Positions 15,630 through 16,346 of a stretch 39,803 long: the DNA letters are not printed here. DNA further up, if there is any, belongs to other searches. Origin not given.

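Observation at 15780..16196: Possible restriction-endonuclease-like ORF immediately after the DNA polymerase gene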

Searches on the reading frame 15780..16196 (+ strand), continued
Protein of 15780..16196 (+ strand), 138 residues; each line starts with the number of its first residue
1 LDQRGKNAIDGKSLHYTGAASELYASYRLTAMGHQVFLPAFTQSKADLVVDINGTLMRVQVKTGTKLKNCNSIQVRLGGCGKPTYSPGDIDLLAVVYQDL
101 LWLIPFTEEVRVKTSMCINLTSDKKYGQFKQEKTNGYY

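Call 44: find_homologous_proteins(query=A2, max_evalue=0.001)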
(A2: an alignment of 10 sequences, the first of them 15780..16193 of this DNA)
Query A2 (10 sequences) (138 aa, profile of the alignment): 755 proteins with E <= 0.001 among 1965 candidates; the best 120 are listed.
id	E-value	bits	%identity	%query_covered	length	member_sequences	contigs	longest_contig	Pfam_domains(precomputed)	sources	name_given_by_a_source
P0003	7.4e-50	186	94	96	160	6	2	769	PF11645.15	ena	-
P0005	8.8e-50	186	94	96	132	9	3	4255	PF11645.15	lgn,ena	-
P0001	1.8e-49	185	95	96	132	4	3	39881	PF11645.15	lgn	-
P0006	3.1e-49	184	85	96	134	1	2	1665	PF11645.15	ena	-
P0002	9.7e-49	182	94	96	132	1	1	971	PF11645.15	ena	-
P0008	1.5e-48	182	60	91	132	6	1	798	PF11645.15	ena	-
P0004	1.7e-48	182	93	96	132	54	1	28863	PF11645.15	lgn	-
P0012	7.4e-45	170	36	68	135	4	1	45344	PF11645.15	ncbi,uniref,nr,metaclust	ncbi:hypothetical protein phiIBBPAA2_0037A [Pseudomonas phage phiIBB-PAA2]|uniref:PD(D/E)XK endonucl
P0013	5.0e-44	167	58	86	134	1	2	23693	PF11645.15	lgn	-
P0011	2.7e-42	162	57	87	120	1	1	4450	PF11645.15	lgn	-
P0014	3.0e-42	161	54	80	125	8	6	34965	PF11645.15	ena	-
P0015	1.2e-40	156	50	86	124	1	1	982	PF11645.15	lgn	-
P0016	1.4e-37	146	37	88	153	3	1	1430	PF11645.15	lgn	-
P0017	5.7e-37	144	53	77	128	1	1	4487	PF11645.15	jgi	jgi:hypothetical protein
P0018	7.8e-36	141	49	77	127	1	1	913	PF11645.15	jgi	jgi:hypothetical protein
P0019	4.1e-35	138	39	81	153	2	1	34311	PF11645.15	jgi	jgi:hypothetical protein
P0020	7.8e-35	137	37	69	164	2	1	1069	PF11645.15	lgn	-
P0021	2.4e-34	136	45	75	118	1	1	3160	PF11645.15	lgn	-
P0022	2.9e-34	135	36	82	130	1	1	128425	PF11645.15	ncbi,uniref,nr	ncbi:hypothetical protein KNV05_gp196 [Vibrio phage River4]|uniref:PD(D/E)XK endonuclease domain-con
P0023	4.0e-34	135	38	78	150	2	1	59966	PF11645.15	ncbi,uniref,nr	ncbi:group I intron-associated PD-(D/E)XK endonuclease [Mesorhizobium sp. M8A.F.Ca.ET.021.01.1.1]|un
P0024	1.1e-33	134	49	74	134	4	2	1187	PF11645.15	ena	-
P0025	1.4e-33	133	46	75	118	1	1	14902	PF11645.15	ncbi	ncbi:MAG: group I intron-associated PD-(D/E)XK endonuclease [Cetobacterium sp.]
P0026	1.6e-33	133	50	80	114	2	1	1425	PF11645.15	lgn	-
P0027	1.0e-31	127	42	84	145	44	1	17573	PF11645.15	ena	-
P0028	1.6e-31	127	33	66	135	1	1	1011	PF11645.15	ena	-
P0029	1.8e-31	126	51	74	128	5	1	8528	PF11645.15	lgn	-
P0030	2.4e-31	126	42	84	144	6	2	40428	PF11645.15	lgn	-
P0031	3.6e-30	122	44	73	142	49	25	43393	PF11645.15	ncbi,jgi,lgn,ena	jgi:hypothetical protein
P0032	8.8e-30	121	50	75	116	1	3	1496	PF11645.15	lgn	-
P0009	1.0e-29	121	88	55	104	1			PF11645.15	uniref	uniref:PD(D/E)XK endonuclease domain-containing protein n=1 Tax=Citrobacter phage NS1 TaxID=2766968 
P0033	1.2e-29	121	43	76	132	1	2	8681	PF11645.15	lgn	-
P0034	1.3e-29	120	35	99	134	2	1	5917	PF11645.15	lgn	-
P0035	2.5e-29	120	32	78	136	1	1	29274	PF11645.15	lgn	-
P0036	2.6e-29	119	37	86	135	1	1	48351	PF11645.15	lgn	-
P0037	3.0e-29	119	38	78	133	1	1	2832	PF11645.15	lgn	-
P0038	1.5e-28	117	38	78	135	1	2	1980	PF11645.15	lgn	-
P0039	1.7e-28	117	32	78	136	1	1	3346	PF11645.15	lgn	-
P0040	2.0e-28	117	36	81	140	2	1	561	PF11645.15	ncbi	-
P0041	2.6e-27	113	36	78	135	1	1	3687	PF11645.15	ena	-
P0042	3.3e-27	113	34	75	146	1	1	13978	PF11645.15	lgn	-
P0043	6.3e-27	112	39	76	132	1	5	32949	PF11645.15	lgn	-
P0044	8.4e-27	111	41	88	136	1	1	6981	PF11645.15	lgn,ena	-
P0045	2.8e-26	110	35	83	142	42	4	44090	PF11645.15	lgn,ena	-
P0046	5.3e-26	109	42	67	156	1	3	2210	PF11645.15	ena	-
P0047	7.0e-26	108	50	37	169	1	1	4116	PF11645.15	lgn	-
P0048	1.4e-25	107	35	80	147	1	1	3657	PF11645.15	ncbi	-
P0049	5.1e-25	106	37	71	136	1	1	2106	PF11645.15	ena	-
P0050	1.2e-24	104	35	64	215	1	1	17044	PF11645.15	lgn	-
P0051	4.2e-24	103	36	66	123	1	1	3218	PF11645.15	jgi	jgi:hypothetical protein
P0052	1.6e-23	101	38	64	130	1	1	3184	PF11645.15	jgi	jgi:ectoine hydroxylase-related dioxygenase (phytanoyl-CoA dioxygenase family)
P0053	1.7e-23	101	42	78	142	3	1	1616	PF11645.15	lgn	-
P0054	1.9e-23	101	41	80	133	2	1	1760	PF11645.15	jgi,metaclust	metaclust:\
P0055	2.8e-23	100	34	64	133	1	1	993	PF11645.15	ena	-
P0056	3.8e-23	100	40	78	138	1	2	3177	PF11645.15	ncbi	-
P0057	4.3e-23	99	34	85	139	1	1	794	PF11645.15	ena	-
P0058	6.2e-23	99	34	64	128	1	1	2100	PF11645.15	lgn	-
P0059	7.0e-23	99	40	73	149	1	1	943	PF11645.15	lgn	-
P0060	1.2e-22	98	45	47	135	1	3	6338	PF11645.15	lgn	-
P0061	2.3e-22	97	32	84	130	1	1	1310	PF11645.15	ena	-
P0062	2.3e-22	97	40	75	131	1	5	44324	PF11645.15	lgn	-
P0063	3.4e-22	96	37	67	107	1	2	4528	PF11645.15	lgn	-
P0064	3.8e-22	96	37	66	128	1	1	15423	PF11645.15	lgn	-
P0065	5.3e-22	96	31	82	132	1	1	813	PF11645.15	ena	-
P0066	5.6e-22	96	33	82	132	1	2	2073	PF11645.15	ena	-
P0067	6.5e-22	96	34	78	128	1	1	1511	PF11645.15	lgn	-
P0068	7.7e-22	95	33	79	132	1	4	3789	PF11645.15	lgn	-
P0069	1.1e-21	95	33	82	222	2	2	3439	PF11645.15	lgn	-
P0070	1.2e-21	95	36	80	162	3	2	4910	PF11645.15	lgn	-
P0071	1.5e-21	94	31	64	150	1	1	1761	PF11645.15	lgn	-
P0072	1.7e-21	94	31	82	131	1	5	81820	PF11645.15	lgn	-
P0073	1.8e-21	94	33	78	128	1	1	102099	PF11645.15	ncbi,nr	ncbi:hypothetical protein [Acinetobacter phage vB_AbaM_CP14]|nr:hypothetical protein [Acinetobacter 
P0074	1.8e-21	94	36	78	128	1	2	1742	PF11645.15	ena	-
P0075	3.1e-21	93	30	87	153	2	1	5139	PF11645.15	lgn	-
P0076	3.4e-21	93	31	86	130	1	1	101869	PF11645.15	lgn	-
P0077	4.8e-21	93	41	65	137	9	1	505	PF11645.15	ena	-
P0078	4.8e-21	93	32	78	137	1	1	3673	PF11645.15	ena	-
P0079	5.7e-21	93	33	88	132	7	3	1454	PF11645.15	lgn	-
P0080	5.9e-21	92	36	82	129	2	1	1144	PF11645.15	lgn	-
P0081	7.6e-21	92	36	82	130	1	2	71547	PF11645.15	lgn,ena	-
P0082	7.7e-21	92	44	41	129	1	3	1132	PF11645.15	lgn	-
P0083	1.1e-20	92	34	78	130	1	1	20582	PF11645.15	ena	-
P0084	1.2e-20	92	35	64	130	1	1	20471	PF11645.15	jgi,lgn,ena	-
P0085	1.4e-20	91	39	74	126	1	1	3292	PF11645.15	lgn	-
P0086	1.6e-20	91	31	64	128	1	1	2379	PF11645.15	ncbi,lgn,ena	-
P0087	2.3e-20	91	31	82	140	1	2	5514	PF11645.15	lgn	-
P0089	2.8e-20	90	31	66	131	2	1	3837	PF11645.15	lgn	-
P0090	3.0e-20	90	32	87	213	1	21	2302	PF11645.15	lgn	-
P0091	3.6e-20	90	31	82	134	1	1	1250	PF11645.15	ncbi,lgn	-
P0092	3.9e-20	90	29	82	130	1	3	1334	PF11645.15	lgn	-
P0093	4.2e-20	90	32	82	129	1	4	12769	PF11645.15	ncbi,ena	-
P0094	4.4e-20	90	34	97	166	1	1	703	PF11645.15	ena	-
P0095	4.6e-20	90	28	82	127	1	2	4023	PF11645.15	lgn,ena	-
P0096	4.6e-20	90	36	66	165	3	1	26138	PF11645.15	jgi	-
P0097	5.4e-20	89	31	82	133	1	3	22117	PF11645.15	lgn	-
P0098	5.7e-20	89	38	67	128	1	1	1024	PF11645.15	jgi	jgi:hypothetical protein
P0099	6.0e-20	89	28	69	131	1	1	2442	PF11645.15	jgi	jgi:hypothetical protein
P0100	6.6e-20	89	44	36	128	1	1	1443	PF11645.15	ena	-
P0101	7.0e-20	89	35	45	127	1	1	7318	PF11645.15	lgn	-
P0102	8.7e-20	89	36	94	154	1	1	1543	PF11645.15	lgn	-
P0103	1.0e-19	88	28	94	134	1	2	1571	PF11645.15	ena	-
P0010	1.0e-19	88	56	96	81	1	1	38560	PF11645.15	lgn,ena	-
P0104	1.0e-19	88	38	40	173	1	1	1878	PF11645.15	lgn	-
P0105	1.1e-19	88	35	68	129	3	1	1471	PF11645.15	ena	-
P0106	1.2e-19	88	30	82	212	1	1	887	PF11645.15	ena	-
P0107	1.3e-19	88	43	66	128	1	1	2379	PF11645.15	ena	-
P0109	1.7e-19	88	34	64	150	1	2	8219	PF11645.15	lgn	-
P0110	1.8e-19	88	33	68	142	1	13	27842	PF11645.15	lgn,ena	-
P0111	1.9e-19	88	35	82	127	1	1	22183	PF11645.15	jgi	jgi:hypothetical protein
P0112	1.9e-19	88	33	68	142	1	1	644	PF11645.15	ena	-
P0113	2.1e-19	87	32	64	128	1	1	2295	PF11645.15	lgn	-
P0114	2.5e-19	87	49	51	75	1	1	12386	PF11645.15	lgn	-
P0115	2.5e-19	87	30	62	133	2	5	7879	PF11645.15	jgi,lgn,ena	-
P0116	2.7e-19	87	33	68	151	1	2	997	PF11645.15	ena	-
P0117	2.8e-19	87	28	74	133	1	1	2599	PF11645.15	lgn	-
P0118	2.9e-19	87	27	69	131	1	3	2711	PF11645.15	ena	-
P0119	3.2e-19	87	33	59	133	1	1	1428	PF11645.15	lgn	-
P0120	3.4e-19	87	34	82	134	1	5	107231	PF11645.15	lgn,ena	-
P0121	4.2e-19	86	34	78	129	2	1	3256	PF11645.15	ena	-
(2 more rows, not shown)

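Call 46: search_protein_families(library=ncbifam, proteins=[window:15780-16193:+, L004:1489-1842:+], max_evalue=0.01)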
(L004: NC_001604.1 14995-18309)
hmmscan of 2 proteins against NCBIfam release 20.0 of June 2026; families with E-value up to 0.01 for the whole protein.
window:15780-16193:+ (138 aa): 0 families

L004:1489-1842:+ (118 aa): 0 families

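Call 47: search_protein_families(library=pfam, proteins=[L004:1489-1842:+, L005:589-966:+, L007:1468-1857:+, L008:1486-1944:+, L009:1480-1884:+, L006:1492-1956:+], max_evalue=0.01)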
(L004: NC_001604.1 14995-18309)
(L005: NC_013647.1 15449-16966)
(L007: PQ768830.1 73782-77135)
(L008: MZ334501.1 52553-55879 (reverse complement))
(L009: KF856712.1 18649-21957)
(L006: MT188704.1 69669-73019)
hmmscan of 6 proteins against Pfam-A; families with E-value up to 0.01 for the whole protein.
L004:1489-1842:+ (118 aa): 1 family
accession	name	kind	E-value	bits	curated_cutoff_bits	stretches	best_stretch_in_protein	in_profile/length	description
PF11645.14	PDDEXK_5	-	1.1e-10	42.1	26.1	1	5-96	4-100/138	PD-(D/E)XK endonuclease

L005:589-966:+ (126 aa): 1 family
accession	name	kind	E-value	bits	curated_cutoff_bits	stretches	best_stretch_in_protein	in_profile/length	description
PF11645.14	PDDEXK_5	-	6.7e-12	46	26.1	1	3-97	2-101/138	PD-(D/E)XK endonuclease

L007:1468-1857:+ (130 aa): 1 family
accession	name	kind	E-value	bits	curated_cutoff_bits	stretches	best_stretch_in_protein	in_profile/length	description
PF11645.14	PDDEXK_5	-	2.2e-18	67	26.1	1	8-110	3-106/138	PD-(D/E)XK endonuclease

L008:1486-1944:+ (153 aa): 1 family
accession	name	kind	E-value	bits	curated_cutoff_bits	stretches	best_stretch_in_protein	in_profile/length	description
PF11645.14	PDDEXK_5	-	7.1e-28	97.8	26.1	1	12-124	5-120/138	PD-(D/E)XK endonuclease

L009:1480-1884:+ (135 aa): 1 family
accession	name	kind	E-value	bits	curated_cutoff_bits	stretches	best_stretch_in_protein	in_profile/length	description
PF11645.14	PDDEXK_5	-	4.4e-13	49.9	26.1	1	8-123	4-127/138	PD-(D/E)XK endonuclease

L006:1492-1956:+ (155 aa): 1 family
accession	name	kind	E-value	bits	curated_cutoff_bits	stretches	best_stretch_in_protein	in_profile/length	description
PF11645.14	PDDEXK_5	-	3.4e-09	37.3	26.1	1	6-97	2-91/138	PD-(D/E)XK endonuclease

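Call 49: search_protein_representatives(protein=window:15780-16196:+)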
Query: 138 residues. Proteins with E-value up to 0.001 (for the whole library): 277; up to 1e-10: 25; up to 1e-30: 4. The best 150 are listed.
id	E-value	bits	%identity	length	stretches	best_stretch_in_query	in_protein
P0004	2.1e-76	270.4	93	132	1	1-132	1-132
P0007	1.2e-43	164.4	93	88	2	66-132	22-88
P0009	2.6e-36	140.6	88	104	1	11-86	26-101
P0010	3.0e-36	140.4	91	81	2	1-63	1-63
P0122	8.8e-22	93.6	50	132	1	15-121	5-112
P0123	7.5e-21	90.6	50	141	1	14-118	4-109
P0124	6.3e-17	77.9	44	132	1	14-120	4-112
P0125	3.9e-14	68.9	44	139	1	11-113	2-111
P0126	5.1e-14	68.5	38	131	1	14-120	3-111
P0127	1.0e-13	67.5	38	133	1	14-133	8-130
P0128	1.6e-13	66.8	38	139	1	9-124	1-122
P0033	1.7e-13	66.8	44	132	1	14-120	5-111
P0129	3.0e-13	66.0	46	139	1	15-119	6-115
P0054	5.4e-13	65.2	44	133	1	13-122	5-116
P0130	6.4e-13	64.9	38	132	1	14-124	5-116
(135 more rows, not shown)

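Call 55: predict_structure(alignment_id=A3)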
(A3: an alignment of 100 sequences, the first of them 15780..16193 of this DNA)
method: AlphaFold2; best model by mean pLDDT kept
length: 138 residues; sequences in the alignment: 100
mean_pLDDT: 85.9   pTM: 0.81
mean pLDDT of the five models: 85.9, 85.6, 85.2, 85.0, 84.8
residues with pLDDT >= 90: 92; 70-90: 24; 50-70: 10; < 50: 12
segments of 3 or more residues with pLDDT < 50: 1-9
pLDDT, mean of each block of 10 residues (from residue 1): 41 77 97 95 88 97 95 86 79 97 95 93 92 67
secondary structure, 60 per line:
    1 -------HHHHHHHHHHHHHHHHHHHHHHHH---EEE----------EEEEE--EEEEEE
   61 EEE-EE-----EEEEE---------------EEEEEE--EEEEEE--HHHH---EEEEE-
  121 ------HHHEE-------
elements in order: H8-31 E35-37 E48-52 E55-63 E72-76 E92-97 E100-105 H108-111 E115-119

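Call 64: fold_search(model_id=the predicted structure, library=pdb)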
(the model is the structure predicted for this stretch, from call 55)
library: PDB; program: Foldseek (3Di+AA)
matches with E <= 10: 445; with E <= 0.001: 4
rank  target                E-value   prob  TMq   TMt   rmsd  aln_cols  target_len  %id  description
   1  2ost_C                1.3e-08  1.00  0.66  0.66   2.9       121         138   21  The structure of a bacterial homing endonuclease : I-Ssp6803I (released 2007-03-20)
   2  2ost_D                1.5e-07  1.00  0.67  0.69   3.0       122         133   19  The structure of a bacterial homing endonuclease : I-Ssp6803I (released 2007-03-20)
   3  2ost_A                1.7e-07  1.00  0.70  0.66   2.9       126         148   21  The structure of a bacterial homing endonuclease : I-Ssp6803I (released 2007-03-20)
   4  2ost_B                1.3e-06  1.00  0.68  0.63   3.5       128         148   21  The structure of a bacterial homing endonuclease : I-Ssp6803I (released 2007-03-20)
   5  4tkd_A                1.4e-03  1.00  0.44  0.49   4.4       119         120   18  Sulfolobus solfataricus HJC mutants (released 2015-08-12)
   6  9qcc_M                2.4e-03  1.00  0.51  0.21   5.4       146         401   16  Activated XauSPARDA filament assembly with bound dsDNA substrate (released 2025-12-17)
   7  4tkd_C                2.9e-03  1.00  0.40  0.43   5.0       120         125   20  Sulfolobus solfataricus HJC mutants (released 2015-08-12)
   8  9qcc_Q                3.1e-03  1.00  0.52  0.20   8.7       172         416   14  Activated XauSPARDA filament assembly with bound dsDNA substrate (released 2025-12-17)
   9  4tkd_D                3.5e-03  0.99  0.38  0.44   4.8       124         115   17  Sulfolobus solfataricus HJC mutants (released 2015-08-12)
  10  9qcc_Y                4.0e-03  1.00  0.55  0.23   8.6       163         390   16  Activated XauSPARDA filament assembly with bound dsDNA substrate (released 2025-12-17)
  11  1gef_B                4.8e-03  1.00  0.50  0.58   3.7       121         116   17  Crystal structure of the archaeal holliday junction resolvase HJC (released 2001-03-21)
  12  1eop_B                7.5e-03  0.77  0.29  0.19  15.9       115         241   15  ECORV BOUND TO COGNATE DNA (released 2000-04-04)
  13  1gef_A                8.0e-03  1.00  0.52  0.58   3.5       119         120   18  Crystal structure of the archaeal holliday junction resolvase HJC (released 2001-03-21)
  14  9vx6_X                1.1e-02  0.99  0.49  0.20   6.3       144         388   15  Helical structure of gRNA-tDNA SPARDA complex (released 2026-01-14)
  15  4tkk_A                1.1e-02  0.96  0.39  0.41   5.1       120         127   19  Sulfolobus solfataricus HJC mutants (released 2015-08-12)
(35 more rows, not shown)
